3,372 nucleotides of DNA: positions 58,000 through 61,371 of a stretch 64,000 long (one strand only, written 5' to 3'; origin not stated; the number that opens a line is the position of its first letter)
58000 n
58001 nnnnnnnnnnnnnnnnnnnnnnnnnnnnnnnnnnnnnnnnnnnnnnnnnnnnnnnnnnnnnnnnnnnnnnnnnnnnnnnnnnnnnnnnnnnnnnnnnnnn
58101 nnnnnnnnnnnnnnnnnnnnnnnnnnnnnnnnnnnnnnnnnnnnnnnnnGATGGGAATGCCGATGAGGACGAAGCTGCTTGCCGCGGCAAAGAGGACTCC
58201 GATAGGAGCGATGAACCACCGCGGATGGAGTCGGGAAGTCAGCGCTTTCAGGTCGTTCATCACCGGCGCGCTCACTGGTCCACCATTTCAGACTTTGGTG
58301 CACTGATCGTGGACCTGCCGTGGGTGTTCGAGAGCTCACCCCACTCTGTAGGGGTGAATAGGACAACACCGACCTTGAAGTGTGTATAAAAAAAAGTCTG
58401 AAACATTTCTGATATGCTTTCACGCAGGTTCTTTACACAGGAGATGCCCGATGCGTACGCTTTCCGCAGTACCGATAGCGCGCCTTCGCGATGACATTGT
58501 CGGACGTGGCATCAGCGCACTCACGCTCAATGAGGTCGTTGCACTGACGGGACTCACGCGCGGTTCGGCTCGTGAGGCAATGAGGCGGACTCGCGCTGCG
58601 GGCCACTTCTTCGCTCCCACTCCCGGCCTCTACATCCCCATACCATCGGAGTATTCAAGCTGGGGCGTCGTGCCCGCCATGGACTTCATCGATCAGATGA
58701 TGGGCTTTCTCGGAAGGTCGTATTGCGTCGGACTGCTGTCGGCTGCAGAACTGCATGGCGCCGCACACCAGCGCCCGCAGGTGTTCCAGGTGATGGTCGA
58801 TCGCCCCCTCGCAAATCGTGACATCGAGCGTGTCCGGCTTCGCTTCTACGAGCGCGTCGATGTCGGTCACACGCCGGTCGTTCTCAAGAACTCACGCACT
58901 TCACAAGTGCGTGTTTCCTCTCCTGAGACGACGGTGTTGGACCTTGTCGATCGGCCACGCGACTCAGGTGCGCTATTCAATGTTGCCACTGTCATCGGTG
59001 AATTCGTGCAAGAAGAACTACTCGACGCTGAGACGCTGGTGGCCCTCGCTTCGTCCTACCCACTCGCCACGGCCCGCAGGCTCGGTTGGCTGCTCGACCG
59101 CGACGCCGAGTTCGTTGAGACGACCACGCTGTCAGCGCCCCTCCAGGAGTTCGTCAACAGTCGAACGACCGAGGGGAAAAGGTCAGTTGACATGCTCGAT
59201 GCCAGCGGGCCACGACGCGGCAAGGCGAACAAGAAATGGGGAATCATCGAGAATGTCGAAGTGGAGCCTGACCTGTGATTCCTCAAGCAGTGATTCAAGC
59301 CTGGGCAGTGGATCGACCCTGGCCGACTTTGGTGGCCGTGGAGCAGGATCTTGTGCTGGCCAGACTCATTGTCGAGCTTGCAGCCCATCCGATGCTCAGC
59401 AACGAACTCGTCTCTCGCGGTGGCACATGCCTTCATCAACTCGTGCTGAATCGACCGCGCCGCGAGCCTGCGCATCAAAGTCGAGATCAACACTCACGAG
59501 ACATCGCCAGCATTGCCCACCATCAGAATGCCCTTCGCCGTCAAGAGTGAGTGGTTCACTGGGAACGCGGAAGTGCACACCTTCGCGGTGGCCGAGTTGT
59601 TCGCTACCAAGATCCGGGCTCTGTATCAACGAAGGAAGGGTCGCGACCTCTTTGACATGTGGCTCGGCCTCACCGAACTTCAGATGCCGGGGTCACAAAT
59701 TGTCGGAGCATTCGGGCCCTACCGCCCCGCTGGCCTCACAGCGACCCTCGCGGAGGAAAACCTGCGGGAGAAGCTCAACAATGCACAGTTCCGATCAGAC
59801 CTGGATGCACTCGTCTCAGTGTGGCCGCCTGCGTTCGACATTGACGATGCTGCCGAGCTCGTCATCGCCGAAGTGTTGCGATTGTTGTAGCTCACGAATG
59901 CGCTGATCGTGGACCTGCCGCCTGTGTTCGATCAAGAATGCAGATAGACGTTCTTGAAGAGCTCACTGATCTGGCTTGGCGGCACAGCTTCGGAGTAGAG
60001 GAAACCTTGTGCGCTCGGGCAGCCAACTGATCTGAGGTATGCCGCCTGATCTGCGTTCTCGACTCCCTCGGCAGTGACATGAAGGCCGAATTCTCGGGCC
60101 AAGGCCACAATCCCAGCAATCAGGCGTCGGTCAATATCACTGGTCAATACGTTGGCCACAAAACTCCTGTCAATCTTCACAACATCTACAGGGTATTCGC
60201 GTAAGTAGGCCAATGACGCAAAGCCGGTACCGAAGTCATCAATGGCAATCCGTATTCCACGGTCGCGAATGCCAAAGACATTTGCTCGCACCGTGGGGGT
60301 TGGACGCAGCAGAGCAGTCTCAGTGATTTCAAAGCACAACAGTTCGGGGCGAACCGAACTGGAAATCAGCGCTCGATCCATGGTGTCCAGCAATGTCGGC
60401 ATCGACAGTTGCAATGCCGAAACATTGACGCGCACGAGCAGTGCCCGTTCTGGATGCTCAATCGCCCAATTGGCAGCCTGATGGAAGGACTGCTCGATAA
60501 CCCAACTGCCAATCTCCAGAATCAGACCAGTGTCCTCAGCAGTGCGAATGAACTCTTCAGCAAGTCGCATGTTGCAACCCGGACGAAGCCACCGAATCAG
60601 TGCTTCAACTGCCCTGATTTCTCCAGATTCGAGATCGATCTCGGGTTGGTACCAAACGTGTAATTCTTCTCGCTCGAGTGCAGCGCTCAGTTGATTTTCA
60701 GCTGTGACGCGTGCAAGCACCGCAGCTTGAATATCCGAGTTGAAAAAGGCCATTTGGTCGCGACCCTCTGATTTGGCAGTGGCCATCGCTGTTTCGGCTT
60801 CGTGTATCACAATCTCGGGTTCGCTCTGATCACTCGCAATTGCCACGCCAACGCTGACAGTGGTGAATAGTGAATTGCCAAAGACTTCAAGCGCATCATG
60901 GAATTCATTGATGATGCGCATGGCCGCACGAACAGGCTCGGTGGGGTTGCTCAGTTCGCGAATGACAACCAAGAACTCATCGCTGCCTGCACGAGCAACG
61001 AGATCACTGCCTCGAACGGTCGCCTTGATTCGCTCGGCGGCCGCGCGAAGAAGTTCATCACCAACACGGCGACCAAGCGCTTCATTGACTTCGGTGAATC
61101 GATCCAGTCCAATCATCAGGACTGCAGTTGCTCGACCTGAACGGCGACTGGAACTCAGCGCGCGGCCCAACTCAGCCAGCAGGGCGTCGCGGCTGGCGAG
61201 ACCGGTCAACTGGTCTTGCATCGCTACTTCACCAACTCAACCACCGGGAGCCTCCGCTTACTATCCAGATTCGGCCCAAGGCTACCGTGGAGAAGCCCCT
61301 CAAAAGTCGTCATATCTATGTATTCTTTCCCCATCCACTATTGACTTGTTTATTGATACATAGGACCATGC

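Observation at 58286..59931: AbiE cassette bracketed by 33-bp direct repeats exactly 1600 bp apart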

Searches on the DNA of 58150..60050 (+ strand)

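Call 65: search_dna_similar(query=window:58286-59931:+, collection=plasmids, mode=distant, max_rows=8)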
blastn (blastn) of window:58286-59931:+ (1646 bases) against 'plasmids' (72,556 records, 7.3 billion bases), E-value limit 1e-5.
No match.

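Call 66: search_dna_similar(query=window:58286-59931:+, collection=phages, mode=distant, max_rows=8)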
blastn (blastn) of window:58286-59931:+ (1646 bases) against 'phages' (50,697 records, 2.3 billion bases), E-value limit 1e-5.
No match.
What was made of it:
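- On Integrase-mediated island (attL/attR): No plasmid or phage similarity (calls 65, 66)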

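Call 68: search_rna_families(source=window, start=58150, end=60050, threshold=evalue, max_evalue=1)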
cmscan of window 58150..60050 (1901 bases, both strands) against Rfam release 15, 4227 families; matches with E-value up to 1: 1.
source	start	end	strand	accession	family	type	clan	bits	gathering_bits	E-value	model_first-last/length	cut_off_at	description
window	59417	59442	-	RF01151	snoU82P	Gene; snRNA; snoRNA; CD-box;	-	14.9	42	0.86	1-55/55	no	Small nucleolar RNA U82P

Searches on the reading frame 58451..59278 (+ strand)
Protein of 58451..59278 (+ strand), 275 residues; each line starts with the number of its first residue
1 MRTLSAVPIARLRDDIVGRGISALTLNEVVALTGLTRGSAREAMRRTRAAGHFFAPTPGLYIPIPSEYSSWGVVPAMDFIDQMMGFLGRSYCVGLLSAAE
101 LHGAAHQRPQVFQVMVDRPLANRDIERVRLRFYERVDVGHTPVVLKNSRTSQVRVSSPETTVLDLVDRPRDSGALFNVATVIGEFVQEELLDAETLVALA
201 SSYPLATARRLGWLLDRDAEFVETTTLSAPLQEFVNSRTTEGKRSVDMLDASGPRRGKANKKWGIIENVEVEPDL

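Call 6: search_protein_families(library=pfam, proteins=[window:58451-59278:+], max_evalue=0.01)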
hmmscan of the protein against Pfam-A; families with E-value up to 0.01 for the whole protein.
window:58451-59278:+ (275 aa): 1 family
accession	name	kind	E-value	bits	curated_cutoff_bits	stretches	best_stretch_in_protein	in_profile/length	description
PF09407.15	AbiEi_1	-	6.1e-32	111.2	22.2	1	73-216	1-141/142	AbiEi antitoxin C-terminal domain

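Call 12: find_encoding_contigs(protein=window:58451-59278:+, flank=10000, max_places=10)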
Protein window:58451-59278:+ (275 aa): 1 contig read that carries it; 1 place shown.
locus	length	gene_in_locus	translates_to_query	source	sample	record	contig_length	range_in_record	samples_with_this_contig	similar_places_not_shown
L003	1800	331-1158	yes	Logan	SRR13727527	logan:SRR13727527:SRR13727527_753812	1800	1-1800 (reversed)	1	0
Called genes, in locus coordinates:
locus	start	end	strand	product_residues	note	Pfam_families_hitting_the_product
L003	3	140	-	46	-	?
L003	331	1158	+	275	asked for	PF09407:AbiEi_1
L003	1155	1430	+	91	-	-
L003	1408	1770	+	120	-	PF08843:AbiEii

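Call 24: find_homologous_proteins(query=window:58451-59278:+, max_evalue=1e-10)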
Query window:58451-59278:+ (275 aa): 1579 proteins with E <= 1e-10 among 8000 candidates; the best 120 are listed.
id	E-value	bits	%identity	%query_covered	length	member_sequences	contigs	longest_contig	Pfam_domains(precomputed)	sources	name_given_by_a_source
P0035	4.8e-176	602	100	100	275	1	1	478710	PF09407.17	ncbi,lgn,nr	ncbi:MAG: type IV toxin-antitoxin system AbiEi family antitoxin [Actinomycetota bacterium]|nr:type I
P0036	1.7e-140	485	81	100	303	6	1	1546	PF09407.17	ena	-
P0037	3.9e-132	458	74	100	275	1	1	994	PF09407.17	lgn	-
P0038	2.6e-130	452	73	100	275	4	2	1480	PF09407.17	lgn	-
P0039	3.3e-130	451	73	100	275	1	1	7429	PF09407.17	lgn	-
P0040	6.8e-130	450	73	100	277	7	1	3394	PF09407.17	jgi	jgi:predicted transcriptional regulator of viral defense system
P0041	7.6e-130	450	75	100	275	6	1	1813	PF09407.17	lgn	-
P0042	2.2e-129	449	73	100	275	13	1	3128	PF09407.17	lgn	-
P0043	9.9e-128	443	73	100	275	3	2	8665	PF09407.17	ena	-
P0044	2.4e-127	442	71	100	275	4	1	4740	PF09407.17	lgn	-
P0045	2.9e-126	438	72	100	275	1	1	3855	PF09407.17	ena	-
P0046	1.8e-125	436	73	100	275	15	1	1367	PF09407.17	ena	-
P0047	3.1e-125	435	71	100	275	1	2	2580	PF09407.17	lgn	-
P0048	9.0e-125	434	72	100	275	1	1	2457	PF09407.17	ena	-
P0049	2.8e-124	432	71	100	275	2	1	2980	PF09407.17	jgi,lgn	jgi:predicted transcriptional regulator of viral defense system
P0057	1.6e-121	423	72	96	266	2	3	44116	PF09407.17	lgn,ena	-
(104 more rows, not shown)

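Call 36: find_encoding_contigs(protein=P0036, flank=3000, max_places=3)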
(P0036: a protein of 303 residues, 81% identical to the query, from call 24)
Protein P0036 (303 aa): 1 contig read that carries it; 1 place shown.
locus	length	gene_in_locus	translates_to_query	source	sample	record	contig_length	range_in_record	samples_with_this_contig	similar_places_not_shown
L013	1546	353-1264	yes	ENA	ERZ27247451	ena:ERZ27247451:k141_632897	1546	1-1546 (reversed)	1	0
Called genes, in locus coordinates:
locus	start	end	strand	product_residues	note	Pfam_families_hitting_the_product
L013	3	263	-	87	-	?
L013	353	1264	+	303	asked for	PF09407:AbiEi_1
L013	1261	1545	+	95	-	?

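Call 37: find_encoding_contigs(protein=P0057, flank=7000, max_places=3)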
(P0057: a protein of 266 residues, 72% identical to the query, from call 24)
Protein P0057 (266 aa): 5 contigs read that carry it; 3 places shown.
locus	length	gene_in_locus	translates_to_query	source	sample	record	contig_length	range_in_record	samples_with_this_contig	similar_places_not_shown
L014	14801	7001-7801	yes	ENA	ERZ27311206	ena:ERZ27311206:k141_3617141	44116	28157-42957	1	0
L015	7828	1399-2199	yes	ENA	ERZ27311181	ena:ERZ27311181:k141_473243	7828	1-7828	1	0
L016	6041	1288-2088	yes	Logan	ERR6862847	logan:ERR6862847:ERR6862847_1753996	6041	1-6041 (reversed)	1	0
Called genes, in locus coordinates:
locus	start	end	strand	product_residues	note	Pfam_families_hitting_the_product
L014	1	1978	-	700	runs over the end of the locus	PF00989:PAS, PF08447:PAS_3 (weak), PF08448:PAS_4, PF01590:GAF, PF13185:GAF_2, PF01590:GAF, PF13185:GAF_2, PF07228:SpoIIE, +2 more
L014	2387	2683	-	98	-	PF06271:RDD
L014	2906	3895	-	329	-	-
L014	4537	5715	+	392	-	PF26003:Integrase_N_phage, PF14659:Phage_int_SAM_3 (weak), PF00589:Phage_integrase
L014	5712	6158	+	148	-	PF05973:Gp49 (faint)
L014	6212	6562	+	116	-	PF13744:HTH_37, PF13560:HTH_31, PF01381:HTH_3, PF12844:HTH_19, PF13443:HTH_26 (weak)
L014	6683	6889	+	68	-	-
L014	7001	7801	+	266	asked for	PF09407:AbiEi_1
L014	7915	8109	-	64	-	-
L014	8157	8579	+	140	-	PF08843:AbiEii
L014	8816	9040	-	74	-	-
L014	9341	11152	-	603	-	PF04434:SWIM, PF21810:DUF6880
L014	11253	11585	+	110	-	PF11225:DUF3024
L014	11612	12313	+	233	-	PF03682:UPF0158 (weak)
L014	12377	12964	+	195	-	-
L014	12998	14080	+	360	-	-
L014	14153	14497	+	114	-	PF13560:HTH_31, PF01381:HTH_3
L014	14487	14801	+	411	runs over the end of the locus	PF07804:HipA_C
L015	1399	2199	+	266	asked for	PF09407:AbiEi_1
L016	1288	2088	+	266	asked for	PF09407:AbiEi_1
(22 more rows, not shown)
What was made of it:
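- A 72%-identical AbiEi sits in a tyrosine-integrase island (L014; call 37).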

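Call 67: find_related_loci(query=window:58451-59278:+, collection=viral_contigs, flank=4000)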
Query window:58451-59278:+ (275 aa) in viral_contigs; peptide patterns used: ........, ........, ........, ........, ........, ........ (x = any residue, [..] = any of these).
11 stretches matched a pattern, but none encodes a relative of the query by tblastn (E <= 1e-3).
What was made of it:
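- Tried and rejected: No DNA match in PLSDB or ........, and no viral relative of AbiEi (calls 65-67).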

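Call 70: search_protein_families(library=padloc, proteins=[window:58451-59278:+], max_evalue=0.001)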
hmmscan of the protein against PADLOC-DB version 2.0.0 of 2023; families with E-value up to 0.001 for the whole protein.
window:58451-59278:+ (275 aa): 14 families
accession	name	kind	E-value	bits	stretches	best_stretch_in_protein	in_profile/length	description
PDLC02266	AbiEi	-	2.4e-63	211.9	1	15-275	9-258/258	AbiEi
PDLC02282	AbiEi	-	3.1e-62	208.3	1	15-274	9-259/260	AbiEi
PDLC02252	AbiEi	-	1.8e-45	153.5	1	19-275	13-259/259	AbiEi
PDLC02267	AbiEi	-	1.4e-22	78.3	1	17-272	14-245/252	AbiEi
PDLC02276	AbiEi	-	5.4e-17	60.2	1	26-221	20-211/270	AbiEi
PDLC02271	AbiEi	-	1.1e-10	39.1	1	16-247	16-241/263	AbiEi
PDLC02270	AbiEi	-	2.6e-09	34.6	1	37-266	28-252/265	AbiEi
PDLC02268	AbiEi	-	4.8e-08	30.7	1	40-203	25-189/204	AbiEi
PDLC02286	AbiEi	-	1.8e-07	28.8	1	41-210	31-201/207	AbiEi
PDLC02269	AbiEi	-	1.1e-05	22.9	1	91-245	74-218/251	AbiEi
PDLC02265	AbiEi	-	0.00037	18.3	1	93-170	74-152/198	AbiEi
PDLC02231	AbiEi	-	0.00039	18.3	1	93-204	90-190/280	AbiEi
PDLC02287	AbiEi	-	0.00065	17.3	1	90-244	73-217/253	AbiEi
PDLC02283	AbiEi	-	0.0008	17.2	0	93-174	77-159/201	AbiEi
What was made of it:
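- Checked: Genes between the copies: abiEi (58451-59278; Pfam AbiEi_1 6e-32, PADLOC AbiEi 2e-63) and abiEii-related sequence (59275-59890) (calls 6, 70).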

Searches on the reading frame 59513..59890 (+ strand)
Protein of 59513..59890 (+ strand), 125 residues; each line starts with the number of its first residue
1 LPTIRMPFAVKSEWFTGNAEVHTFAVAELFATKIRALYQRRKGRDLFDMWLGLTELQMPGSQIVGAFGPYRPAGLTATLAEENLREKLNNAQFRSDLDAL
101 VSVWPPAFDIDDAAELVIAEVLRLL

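Call 6: search_protein_families(library=pfam, proteins=[window:59513-59890:+], max_evalue=0.01)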
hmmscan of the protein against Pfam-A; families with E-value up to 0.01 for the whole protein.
window:59513-59890:+ (125 aa): 1 family
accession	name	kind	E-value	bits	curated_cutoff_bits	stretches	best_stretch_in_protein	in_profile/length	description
PF08843.17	AbiEii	-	6.9e-12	46.2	22.5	1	2-100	114-219/238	Nucleotidyl transferase AbiEii toxin, Type IV TA system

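Call 70: search_protein_families(library=padloc, proteins=[window:59513-59890:+], max_evalue=0.001)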
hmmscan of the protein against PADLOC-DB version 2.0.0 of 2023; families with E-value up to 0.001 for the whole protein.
window:59513-59890:+ (125 aa): 11 families
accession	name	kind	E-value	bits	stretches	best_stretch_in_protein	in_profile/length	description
PDLC02294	AbiEii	-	2.8e-33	113.8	1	2-123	135-258/260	AbiEii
PDLC02305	AbiEii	-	1.7e-09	35.4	1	10-50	148-188/306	AbiEii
PDLC02304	AbiEii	-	1.9e-08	32.6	1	19-103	154-240/260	AbiEii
PDLC02323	AbiEii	-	2e-07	28.9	1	21-111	152-240/248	AbiEii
PDLC02290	AbiEii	-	5.4e-06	24.1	1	13-54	121-161/290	AbiEii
PDLC02293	AbiEii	-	6e-05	20.7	1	19-50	155-188/270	AbiEii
PDLC02317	AbiEii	-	9.8e-05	19.5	1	17-49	167-199/396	AbiEii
PDLC02313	AbiEii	-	0.00015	19.3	1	22-55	158-191/254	AbiEii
PDLC02307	AbiEii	-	0.00027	18.8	1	19-49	111-141/219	AbiEii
PDLC02303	AbiEii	-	0.00036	18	1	18-73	147-201/249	AbiEii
PDLC02318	AbiEii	-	0.00039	17.9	1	19-49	150-180/280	AbiEii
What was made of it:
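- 59275..59890 (+): abiEii pseudogene. The GTGA start/stop overlap with abiEi is kept. A 167-nt deletion at 59460/59461 removes the region encoding YSEDLDF... (NTase motif II) and shifts the frame. Pfam and PADLOC match only the C-terminal fragment (calls 6, 70).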

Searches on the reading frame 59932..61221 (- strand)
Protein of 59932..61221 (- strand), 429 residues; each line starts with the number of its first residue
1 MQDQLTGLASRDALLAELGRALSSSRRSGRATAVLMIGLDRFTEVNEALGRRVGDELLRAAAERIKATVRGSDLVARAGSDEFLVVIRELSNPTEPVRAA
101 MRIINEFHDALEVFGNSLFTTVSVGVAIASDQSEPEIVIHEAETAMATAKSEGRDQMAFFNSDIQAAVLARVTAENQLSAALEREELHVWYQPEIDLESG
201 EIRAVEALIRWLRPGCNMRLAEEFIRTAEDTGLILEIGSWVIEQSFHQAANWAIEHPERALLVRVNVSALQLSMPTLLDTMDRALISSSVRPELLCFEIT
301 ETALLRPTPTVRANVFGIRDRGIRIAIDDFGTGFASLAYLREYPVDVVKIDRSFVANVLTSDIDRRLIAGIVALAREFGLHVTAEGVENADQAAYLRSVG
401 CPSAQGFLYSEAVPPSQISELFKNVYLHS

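Call 6: search_protein_families(library=pfam, proteins=[window:59932-61221:-], max_evalue=0.01)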
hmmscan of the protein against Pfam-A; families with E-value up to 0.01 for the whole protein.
window:59932-61221:- (429 aa): 3 families
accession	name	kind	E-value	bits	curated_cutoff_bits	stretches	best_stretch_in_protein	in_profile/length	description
PF00563.25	EAL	-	8.1e-67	225.5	31.3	1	176-411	2-235/236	EAL domain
PF00990.26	GGDEF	-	9.7e-36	123.4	23.8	1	2-156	3-161/161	Diguanylate cyclase, GGDEF domain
PF22335.1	Cas10-Cmr2_palm2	-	0.0028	18.2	27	1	78-158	57-133/133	Cas10/Cmr2, second palm domain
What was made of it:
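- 59932..61221 (-): GGDEF-EAL gene, the conserved right flank. Pfam EAL 8e-67, GGDEF 1e-35 (call 6).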

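Call 8: find_encoding_contigs(protein=window:59932-61221:-, flank=10000, max_places=10)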
Protein window:59932-61221:- (429 aa): 1 contig read that carries it; 1 place shown.
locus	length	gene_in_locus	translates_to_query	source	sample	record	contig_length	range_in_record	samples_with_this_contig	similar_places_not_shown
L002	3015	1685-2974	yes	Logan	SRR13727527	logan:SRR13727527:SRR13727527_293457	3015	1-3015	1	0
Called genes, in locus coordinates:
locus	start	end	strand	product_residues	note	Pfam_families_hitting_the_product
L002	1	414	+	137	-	?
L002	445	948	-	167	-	-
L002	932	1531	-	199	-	-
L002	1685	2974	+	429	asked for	PF00990:GGDEF, PF00563:EAL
